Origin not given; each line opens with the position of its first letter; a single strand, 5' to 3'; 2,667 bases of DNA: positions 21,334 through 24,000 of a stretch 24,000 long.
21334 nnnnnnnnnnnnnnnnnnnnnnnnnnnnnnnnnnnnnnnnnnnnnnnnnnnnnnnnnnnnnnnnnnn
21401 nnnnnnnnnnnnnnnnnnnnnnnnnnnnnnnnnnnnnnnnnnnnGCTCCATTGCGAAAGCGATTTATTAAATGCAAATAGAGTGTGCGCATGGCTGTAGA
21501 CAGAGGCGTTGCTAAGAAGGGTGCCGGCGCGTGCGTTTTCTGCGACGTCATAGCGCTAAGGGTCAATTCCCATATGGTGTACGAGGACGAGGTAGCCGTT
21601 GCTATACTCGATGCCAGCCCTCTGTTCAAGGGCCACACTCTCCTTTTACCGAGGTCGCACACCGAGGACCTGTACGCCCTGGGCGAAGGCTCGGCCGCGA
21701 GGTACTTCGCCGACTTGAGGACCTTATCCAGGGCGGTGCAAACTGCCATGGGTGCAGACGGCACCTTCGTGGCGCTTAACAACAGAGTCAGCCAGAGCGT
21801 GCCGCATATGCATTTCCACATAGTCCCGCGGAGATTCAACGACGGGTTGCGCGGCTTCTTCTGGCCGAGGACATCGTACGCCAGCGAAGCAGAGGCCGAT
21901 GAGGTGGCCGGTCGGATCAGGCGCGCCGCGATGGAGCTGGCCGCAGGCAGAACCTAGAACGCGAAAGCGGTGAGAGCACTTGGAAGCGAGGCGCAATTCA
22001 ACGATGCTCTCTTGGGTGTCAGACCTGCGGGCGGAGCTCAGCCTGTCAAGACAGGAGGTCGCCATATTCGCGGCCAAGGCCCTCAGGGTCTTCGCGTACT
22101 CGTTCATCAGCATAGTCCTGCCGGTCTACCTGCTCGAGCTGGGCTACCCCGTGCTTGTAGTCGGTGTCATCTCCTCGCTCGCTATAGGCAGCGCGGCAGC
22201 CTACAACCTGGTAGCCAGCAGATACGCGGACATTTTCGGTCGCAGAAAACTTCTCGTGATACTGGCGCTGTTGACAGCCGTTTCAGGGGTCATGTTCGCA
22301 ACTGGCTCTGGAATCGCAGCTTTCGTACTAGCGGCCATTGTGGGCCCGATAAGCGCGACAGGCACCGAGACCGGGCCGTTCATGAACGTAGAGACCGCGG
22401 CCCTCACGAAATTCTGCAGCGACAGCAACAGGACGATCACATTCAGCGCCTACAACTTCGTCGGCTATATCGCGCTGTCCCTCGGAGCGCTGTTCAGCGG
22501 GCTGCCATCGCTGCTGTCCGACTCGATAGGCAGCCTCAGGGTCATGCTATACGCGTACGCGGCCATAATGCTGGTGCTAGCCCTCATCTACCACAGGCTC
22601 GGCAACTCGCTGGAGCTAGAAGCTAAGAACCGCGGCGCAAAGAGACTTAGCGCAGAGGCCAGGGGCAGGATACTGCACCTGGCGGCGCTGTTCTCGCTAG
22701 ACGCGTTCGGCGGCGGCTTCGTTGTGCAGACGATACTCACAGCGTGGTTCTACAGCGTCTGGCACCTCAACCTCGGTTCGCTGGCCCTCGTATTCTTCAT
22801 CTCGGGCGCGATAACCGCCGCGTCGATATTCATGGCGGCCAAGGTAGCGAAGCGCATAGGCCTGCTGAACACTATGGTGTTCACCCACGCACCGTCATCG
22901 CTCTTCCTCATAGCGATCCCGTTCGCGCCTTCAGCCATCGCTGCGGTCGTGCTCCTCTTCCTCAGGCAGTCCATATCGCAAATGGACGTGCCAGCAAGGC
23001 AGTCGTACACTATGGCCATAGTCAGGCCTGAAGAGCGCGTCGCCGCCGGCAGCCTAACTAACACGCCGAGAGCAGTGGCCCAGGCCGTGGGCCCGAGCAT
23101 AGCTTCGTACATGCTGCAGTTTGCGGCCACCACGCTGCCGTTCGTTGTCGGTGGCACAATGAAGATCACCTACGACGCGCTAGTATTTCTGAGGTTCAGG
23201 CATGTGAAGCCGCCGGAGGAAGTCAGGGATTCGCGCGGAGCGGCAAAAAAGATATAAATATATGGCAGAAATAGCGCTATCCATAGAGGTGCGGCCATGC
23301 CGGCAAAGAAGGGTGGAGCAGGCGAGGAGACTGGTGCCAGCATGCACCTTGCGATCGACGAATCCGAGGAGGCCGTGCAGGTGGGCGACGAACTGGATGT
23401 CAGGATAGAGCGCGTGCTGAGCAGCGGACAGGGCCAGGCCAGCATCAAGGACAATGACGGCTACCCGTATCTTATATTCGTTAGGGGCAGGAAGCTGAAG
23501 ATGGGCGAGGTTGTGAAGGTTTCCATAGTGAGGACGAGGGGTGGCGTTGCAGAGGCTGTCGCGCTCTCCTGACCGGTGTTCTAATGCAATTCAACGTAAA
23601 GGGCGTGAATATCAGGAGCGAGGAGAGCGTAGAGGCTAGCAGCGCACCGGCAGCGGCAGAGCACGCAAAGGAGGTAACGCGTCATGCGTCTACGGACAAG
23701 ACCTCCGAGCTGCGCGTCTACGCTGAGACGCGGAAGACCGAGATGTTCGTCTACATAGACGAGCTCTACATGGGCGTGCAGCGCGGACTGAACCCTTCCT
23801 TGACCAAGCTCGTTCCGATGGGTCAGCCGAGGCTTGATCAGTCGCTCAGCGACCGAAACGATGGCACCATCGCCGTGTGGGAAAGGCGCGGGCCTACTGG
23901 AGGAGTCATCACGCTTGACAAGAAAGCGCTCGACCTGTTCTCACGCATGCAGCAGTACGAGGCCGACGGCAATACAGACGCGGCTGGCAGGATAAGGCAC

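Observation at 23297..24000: Second copy of the TRAM-like + HExxH-family module about 15 kb from the first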

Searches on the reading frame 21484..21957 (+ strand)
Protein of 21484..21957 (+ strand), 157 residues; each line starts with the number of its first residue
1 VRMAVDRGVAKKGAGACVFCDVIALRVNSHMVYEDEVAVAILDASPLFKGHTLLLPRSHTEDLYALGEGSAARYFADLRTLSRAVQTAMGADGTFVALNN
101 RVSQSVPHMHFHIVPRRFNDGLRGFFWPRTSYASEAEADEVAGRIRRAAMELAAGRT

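Call 14: search_protein_families(library=pfam, max_evalue=0.001, proteins=[window:21484-21957:+])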
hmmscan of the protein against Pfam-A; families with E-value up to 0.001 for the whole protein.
window:21484-21957:+ (157 aa): 2 families
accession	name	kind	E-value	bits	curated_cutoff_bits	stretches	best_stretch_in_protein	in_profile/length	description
PF01230.28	HIT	-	6.4e-17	62.4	21.5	1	28-118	5-97/98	HIT domain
PF11969.13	DcpS_C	-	5.7e-09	36.9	24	1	17-119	2-105/114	Scavenger mRNA decapping enzyme C-term binding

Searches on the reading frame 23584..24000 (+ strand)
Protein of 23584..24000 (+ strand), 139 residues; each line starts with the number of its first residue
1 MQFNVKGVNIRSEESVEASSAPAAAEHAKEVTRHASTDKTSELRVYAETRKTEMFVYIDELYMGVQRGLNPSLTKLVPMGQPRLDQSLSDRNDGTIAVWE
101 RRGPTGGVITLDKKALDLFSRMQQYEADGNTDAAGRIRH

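Call 11: search_protein_families(library=pfam, max_evalue=1, proteins=[window:23584-24000:+])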
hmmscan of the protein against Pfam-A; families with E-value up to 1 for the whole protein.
window:23584-24000:+ (139 aa): 0 families

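Call 16: find_homologous_proteins(query=window:23584-24000:+, max_evalue=0.01)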
Query seq(139 aa): 61 candidates shared short words with the query, none scored E <= 0.01.
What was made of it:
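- Tried and rejected: Searching the 139-aa fragment in the word-indexed protein database found nothing, not even itself (call 16).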
